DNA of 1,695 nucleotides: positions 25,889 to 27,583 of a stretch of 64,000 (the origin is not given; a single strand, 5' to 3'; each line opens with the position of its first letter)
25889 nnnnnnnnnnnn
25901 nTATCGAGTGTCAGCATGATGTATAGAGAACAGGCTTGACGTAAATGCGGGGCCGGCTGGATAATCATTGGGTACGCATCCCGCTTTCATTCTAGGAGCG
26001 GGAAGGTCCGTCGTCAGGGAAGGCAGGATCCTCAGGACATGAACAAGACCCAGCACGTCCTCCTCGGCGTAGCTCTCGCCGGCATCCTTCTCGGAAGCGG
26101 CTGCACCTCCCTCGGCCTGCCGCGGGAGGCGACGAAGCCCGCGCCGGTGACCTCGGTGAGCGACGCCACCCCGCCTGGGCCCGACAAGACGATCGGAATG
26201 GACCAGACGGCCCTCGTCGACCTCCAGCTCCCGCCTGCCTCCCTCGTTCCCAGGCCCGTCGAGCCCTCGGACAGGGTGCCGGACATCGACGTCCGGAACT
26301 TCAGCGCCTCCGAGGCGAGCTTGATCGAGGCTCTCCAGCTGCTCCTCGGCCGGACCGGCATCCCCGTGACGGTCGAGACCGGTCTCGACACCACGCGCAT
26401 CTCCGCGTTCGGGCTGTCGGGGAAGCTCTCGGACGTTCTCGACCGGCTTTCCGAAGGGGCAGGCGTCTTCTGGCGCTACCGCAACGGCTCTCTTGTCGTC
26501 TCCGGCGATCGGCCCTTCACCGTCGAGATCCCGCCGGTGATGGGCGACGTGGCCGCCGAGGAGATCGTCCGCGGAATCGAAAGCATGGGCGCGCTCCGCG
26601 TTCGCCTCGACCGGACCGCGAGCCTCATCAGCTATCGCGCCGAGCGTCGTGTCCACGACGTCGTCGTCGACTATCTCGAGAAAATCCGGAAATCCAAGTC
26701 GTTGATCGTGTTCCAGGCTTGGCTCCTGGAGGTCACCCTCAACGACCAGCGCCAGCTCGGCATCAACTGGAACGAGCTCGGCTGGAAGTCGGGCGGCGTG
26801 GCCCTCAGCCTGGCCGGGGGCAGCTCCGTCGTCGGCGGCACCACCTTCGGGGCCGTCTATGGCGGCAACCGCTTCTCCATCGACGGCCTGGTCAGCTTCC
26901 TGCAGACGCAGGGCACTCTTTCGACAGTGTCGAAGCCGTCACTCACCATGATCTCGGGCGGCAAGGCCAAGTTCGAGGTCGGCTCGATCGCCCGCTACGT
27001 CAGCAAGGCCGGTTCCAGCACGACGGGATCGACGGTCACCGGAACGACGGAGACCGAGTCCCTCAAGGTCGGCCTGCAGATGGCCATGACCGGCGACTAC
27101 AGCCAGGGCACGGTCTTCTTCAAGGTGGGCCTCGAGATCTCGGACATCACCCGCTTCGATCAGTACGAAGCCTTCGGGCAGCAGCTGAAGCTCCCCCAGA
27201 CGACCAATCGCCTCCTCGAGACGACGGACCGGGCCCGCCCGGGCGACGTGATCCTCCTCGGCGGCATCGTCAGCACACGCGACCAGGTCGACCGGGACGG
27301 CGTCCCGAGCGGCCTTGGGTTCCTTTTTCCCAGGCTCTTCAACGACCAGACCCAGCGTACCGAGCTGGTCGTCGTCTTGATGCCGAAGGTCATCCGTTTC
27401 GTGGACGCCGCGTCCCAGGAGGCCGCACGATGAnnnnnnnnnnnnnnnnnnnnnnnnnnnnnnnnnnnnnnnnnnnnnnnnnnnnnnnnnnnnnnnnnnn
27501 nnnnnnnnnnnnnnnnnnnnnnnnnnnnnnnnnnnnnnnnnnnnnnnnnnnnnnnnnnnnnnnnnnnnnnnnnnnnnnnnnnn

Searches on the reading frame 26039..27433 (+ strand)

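Call 94: search_protein_families(library=ncbifam, proteins=[window:26039-27433:+], max_evalue=0.01)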
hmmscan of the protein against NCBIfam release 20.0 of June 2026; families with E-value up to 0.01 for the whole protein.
window:26039-27433:+ (464 aa): 7 families
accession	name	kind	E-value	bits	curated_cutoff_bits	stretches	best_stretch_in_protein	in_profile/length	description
TIGR02519.1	pilus_MshL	equivalog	3.9e-29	101.6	250.2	1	190-452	3-290/290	pilus (MSHA type) biogenesis protein MshL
TIGR02517.1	type_II_gspD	equivalog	8.9e-18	64.1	351.35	1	193-453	309-591/600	type II secretion system secretin GspD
TIGR02520.1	pilus_B_mal_scr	equivalog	1.5e-15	56.7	287.65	1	187-449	238-511/513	PilN family type IVB pilus formation outer membrane protein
TIGR02516.1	type_III_yscC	equivalog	1.2e-09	37.3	238.45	1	211-453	224-462/463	type III secretion system outer membrane ring subunit SctC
TIGR02515.1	IV_pilus_PilQ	subfamily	2.2e-08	33.5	284.35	1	267-452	247-427/428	type IV pilus secretin PilQ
NF011873.0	PRK15346.1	equivalog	9.7e-06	24.5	524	1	213-447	263-486/499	EscC/YscC/HrcC family type III secretion system outer membrane ring protein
NF007851.2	PRK10560.1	exception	0.0018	17.2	598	1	225-452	183-409/412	DNA uptake porin HofQ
